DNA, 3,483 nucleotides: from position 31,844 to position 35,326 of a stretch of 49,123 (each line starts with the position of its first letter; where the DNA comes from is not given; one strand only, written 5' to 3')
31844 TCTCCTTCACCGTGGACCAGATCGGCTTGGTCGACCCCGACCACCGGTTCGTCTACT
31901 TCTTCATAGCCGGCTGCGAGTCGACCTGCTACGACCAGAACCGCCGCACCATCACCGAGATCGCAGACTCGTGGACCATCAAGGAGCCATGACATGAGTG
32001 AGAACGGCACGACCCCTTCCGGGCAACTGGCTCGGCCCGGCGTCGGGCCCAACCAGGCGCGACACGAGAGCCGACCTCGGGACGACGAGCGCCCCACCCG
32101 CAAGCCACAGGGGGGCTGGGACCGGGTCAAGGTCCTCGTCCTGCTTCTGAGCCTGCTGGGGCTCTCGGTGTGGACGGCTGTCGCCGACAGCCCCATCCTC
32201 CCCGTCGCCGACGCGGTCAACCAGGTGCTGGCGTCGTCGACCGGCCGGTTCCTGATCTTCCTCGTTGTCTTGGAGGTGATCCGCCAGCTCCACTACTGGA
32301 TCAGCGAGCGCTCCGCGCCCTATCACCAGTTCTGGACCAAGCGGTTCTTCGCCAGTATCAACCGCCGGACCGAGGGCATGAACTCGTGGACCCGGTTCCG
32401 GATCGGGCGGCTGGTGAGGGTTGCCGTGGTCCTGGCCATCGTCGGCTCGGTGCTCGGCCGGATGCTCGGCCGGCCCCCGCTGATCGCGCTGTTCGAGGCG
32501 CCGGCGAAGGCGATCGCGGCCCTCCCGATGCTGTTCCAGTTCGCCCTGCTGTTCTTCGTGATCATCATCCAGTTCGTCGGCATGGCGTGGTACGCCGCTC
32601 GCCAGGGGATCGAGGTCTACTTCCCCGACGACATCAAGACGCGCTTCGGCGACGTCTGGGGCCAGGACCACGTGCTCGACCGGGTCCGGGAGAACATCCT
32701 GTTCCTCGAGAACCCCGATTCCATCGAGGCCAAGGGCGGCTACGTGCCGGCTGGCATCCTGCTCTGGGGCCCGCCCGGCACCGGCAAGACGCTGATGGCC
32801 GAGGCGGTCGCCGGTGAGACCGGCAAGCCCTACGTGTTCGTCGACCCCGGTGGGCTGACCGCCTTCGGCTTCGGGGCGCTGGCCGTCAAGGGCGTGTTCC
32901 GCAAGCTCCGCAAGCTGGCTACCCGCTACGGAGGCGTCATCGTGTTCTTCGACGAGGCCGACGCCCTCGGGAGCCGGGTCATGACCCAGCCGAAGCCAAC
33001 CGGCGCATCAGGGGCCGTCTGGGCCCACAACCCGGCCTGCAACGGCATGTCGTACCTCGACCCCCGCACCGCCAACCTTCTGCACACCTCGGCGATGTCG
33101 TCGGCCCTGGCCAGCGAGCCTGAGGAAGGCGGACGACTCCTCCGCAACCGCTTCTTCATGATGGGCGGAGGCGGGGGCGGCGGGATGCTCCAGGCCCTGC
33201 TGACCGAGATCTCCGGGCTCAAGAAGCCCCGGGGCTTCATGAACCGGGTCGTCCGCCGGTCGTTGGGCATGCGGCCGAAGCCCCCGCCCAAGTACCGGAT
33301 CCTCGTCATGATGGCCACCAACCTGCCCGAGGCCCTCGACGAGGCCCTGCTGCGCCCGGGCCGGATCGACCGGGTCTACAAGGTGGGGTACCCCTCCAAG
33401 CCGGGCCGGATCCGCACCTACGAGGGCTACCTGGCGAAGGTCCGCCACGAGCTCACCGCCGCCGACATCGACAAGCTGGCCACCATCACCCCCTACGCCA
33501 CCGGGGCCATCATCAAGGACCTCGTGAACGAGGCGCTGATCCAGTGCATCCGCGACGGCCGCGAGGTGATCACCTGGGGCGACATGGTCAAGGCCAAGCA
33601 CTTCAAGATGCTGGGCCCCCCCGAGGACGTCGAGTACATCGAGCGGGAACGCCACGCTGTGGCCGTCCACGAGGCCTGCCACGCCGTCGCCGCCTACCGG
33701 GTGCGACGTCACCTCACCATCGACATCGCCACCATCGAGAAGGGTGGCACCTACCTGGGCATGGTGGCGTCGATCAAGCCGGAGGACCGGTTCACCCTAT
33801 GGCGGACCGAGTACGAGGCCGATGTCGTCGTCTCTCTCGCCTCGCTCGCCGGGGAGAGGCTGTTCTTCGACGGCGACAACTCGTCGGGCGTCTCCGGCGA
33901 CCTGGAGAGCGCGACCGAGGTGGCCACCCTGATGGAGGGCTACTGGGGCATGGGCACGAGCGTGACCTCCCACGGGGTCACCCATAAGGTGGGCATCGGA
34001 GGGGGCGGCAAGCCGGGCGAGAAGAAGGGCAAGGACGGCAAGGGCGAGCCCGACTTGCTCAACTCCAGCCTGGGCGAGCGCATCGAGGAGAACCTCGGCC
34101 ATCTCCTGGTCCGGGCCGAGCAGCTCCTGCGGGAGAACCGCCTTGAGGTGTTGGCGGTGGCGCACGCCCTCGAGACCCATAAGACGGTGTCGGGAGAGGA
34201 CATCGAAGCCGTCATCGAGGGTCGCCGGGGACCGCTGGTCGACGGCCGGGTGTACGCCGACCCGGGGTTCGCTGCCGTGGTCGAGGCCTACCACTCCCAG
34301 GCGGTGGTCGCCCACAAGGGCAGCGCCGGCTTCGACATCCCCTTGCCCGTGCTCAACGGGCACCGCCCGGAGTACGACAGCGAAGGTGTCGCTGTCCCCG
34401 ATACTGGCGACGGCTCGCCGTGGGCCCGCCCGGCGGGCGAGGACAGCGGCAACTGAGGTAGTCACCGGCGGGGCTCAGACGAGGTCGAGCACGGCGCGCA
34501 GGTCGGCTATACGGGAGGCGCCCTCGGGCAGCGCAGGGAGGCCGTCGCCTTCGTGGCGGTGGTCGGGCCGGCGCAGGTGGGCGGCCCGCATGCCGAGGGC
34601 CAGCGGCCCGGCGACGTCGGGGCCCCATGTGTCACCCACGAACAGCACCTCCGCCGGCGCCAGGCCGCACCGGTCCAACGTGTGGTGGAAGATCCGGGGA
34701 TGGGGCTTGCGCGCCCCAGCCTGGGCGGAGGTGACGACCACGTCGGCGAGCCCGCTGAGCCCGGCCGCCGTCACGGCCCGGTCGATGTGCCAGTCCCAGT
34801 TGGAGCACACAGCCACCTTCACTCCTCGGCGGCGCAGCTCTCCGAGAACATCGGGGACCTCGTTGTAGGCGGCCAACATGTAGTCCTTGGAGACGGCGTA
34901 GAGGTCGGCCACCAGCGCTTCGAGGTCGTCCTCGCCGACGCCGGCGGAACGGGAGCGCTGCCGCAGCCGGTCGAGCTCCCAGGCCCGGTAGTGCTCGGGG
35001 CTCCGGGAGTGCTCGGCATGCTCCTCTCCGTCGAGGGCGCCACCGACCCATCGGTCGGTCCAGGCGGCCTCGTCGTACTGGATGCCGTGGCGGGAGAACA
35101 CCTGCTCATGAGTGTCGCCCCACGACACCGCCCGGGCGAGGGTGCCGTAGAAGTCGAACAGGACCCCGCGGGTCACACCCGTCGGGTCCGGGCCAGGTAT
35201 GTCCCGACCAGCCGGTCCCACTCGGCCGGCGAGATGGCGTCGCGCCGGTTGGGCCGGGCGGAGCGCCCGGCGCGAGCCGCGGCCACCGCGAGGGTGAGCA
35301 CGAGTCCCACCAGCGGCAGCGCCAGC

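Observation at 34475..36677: Unannotated acidic-leader/cationic-tail peptide gene, perfect hairpin, M50-like membrane protease and HAD hydrolase: candidate peptide maturation module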

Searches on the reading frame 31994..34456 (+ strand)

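Call 5: search_protein_families(library=pfam, proteins=[window:31994-34456:+], max_evalue=0.1)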
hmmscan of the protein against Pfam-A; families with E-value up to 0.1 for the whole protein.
window:31994-34456:+ (820 aa): 7 families
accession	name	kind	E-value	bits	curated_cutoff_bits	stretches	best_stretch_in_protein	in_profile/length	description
PF00004.35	AAA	-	7e-22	78.7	21.2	2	255-329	1-73/131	ATPase family associated with various cellular activities (AAA)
PF01434.24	Peptidase_M41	-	6.2e-19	69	29.9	1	550-740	5-191/191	Peptidase family M41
PF17862.7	AAA_lid_3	-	8.6e-08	32.1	27.2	1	491-531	3-43/45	AAA+ lid domain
PF13401.12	AAA_22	-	0.0081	16.9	27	0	255-289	8-45/130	AAA domain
PF13191.12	AAA_16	-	0.011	16.6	32.6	0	253-279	25-51/167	AAA ATPase domain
PF07728.20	AAA_5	-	0.016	15.7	22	1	255-281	2-29/139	AAA domain (dynein-related subfamily)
PF05496.18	RuvB_N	-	0.082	13.1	27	0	254-277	35-58/159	Holliday junction DNA helicase RuvB P-loop domain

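Call 6: search_protein_families(library=ncbifam, proteins=[window:31994-34456:+], max_evalue=0.1)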
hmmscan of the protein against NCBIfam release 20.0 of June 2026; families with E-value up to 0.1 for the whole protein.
window:31994-34456:+ (820 aa): 23 families
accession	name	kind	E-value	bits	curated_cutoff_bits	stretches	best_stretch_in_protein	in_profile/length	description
TIGR01241.2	FtsH_fam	equivalog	1.1e-64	219.3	600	2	435-737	300-598/598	ATP-dependent zinc metalloprotease FtsH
NF008004.0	PRK10733.1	equivalog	1.2e-45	155.7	1008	2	436-741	291-593/644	ATP-dependent zinc metalloprotease FtsH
NF003069.1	PRK03992.1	subfamily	1.2e-35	123.4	500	2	213-331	125-242/379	proteasome-activating nucleotidase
TIGR01242.2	TIGR01242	subfamily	4.6e-33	114.7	500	2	205-330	102-224/362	proteasome-activating nucleotidase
NF047747.1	PrtsmActNtasePan2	equivalog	8.4e-29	101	700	2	204-335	138-265/397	proteasome-activating nucleotidase Pan2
NF047748.1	PrtsmActNtasePan1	equivalog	3.3e-28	98.9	750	2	216-329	145-257/405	proteasome-activating nucleotidase Pan1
TIGR01243.1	CDC48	subfamily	2.9e-25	88.7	802.65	2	216-326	450-559/733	CDC48 family AAA ATPase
NF041006.2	cell_div_CdvC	equivalog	3.6e-24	85.4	650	2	212-326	96-211/370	cell division protein CdvC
TIGR03689.1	pup_AAA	equivalog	2.4e-14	52.9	504.75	2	218-325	181-301/512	proteasome ATPase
NF042959.1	IteA_antiphage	equivalog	8.1e-13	48.3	510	2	226-327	99-197/367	anti-phage ATPase IteA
NF003229.0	PRK04195.1-5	equivalog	0.00016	20.5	280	1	254-325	46-115/413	replication factor C large subunit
TIGR00382.1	clpX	equivalog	0.0002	20.5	370.75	1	254-324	119-193/414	ATP-dependent protease ATP-binding subunit ClpX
NF003745.1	PRK05342.1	equivalog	0.00027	19.9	359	1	254-325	111-186/418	ATP-dependent Clp protease ATP-binding subunit ClpX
NF005992.0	PRK08116.1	subfamily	0.0077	15.4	189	1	254-275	116-137/269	hypothetical protein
TIGR00763.1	lon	equivalog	0.0079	14.7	608.05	1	254-289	355-390/795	endopeptidase La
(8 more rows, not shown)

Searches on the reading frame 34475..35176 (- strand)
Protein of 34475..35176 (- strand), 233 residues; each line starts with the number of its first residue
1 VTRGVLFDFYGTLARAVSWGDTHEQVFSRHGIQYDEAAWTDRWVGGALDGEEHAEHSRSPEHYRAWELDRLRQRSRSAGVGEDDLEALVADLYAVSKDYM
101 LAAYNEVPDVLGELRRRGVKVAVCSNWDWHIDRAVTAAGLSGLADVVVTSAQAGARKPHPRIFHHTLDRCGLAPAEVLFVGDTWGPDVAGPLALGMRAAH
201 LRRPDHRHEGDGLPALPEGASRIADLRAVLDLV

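Call 5: search_protein_families(library=pfam, proteins=[window:34475-35176:-], max_evalue=0.1)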
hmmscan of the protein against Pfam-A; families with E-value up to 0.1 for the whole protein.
window:34475-35176:- (233 aa): 3 families
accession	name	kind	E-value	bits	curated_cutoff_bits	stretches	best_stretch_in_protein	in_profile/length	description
PF00702.32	Hydrolase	-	1.1e-21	78.6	26.4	1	3-191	2-187/191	haloacid dehalogenase-like hydrolase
PF13419.12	HAD_2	-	8.6e-16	59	23.8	1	5-198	1-175/178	Haloacid dehalogenase-like hydrolase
PF13242.12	Hydrolase_like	-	6.1e-07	29.7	22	1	155-201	2-48/75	HAD-hyrolase-like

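Call 6: search_protein_families(library=ncbifam, proteins=[window:34475-35176:-], max_evalue=0.1)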
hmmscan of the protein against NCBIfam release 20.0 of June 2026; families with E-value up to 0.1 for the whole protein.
window:34475-35176:- (233 aa): 38 families (the best 25 are shown)
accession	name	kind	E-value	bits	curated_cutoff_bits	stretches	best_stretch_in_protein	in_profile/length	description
TIGR02252.1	DREG-2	subfamily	4e-25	88.8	155.2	1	5-199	3-202/203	HAD hydrolase, REG-2-like, family IA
TIGR02253.1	CTE7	subfamily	4.5e-21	75.6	169.75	1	1-207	1-200/221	TIGR02253 family HAD-type hydrolase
TIGR01428.1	HAD_type_II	equivalog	9.8e-20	71.4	125.4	1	4-206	3-195/197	haloacid dehalogenase type II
NF053830.1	RUBPPhHalo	equivalog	2.3e-16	60.1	330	1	101-233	102-234/234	ribulose-1,5-bisphosphate 5-phosphatase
TIGR02254.1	YjjG_YfnB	equivalog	3.6e-13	49.5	159.9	1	107-211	102-206/223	YjjG family noncanonical pyrimidine nucleotidase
TIGR01449.2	PGP_bact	equivalog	2.8e-12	46.6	180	1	84-203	67-186/213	phosphoglycolate phosphatase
TIGR01509.1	HAD-SF-IA-v3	subfamily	8.1e-11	42.3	29.4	1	90-183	53-137/154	HAD-IA family hydrolase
TIGR01454.1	AHBA_synth_RP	hypoth_equivalog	8.7e-11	41.8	246.65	1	102-196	75-169/205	AHBA synthesis associated protein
TIGR02247.1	HAD-1A3-hyp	subfamily_domain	1.7e-10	41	125.4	1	100-200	92-194/211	epoxide hydrolase N-terminal domain-like phosphatase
NF009695.0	PRK13222.1-2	equivalog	6.5e-10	38.9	225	1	85-184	77-177/226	phosphoglycolate phosphatase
NF009804.0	PRK13288.1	equivalog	6.7e-09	35.5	218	1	96-190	76-171/215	pyrophosphatase PpaX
TIGR01662.1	HAD-SF-IIIA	subfamily_domain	7.7e-09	35.8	44.6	1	93-200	16-137/141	HAD-IIIA family hydrolase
NF006976.0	PRK09449.1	equivalog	8.5e-09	35.3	183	1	135-210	128-204/225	pyrimidine 5'-nucleotidase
NF009697.0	PRK13222.1-4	equivalog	9.8e-09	34.9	327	1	86-184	78-177/232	phosphoglycolate phosphatase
TIGR01549.1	HAD-SF-IA-v1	subfamily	9.9e-09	35.8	23.3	1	117-195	75-149/149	HAD-IA family hydrolase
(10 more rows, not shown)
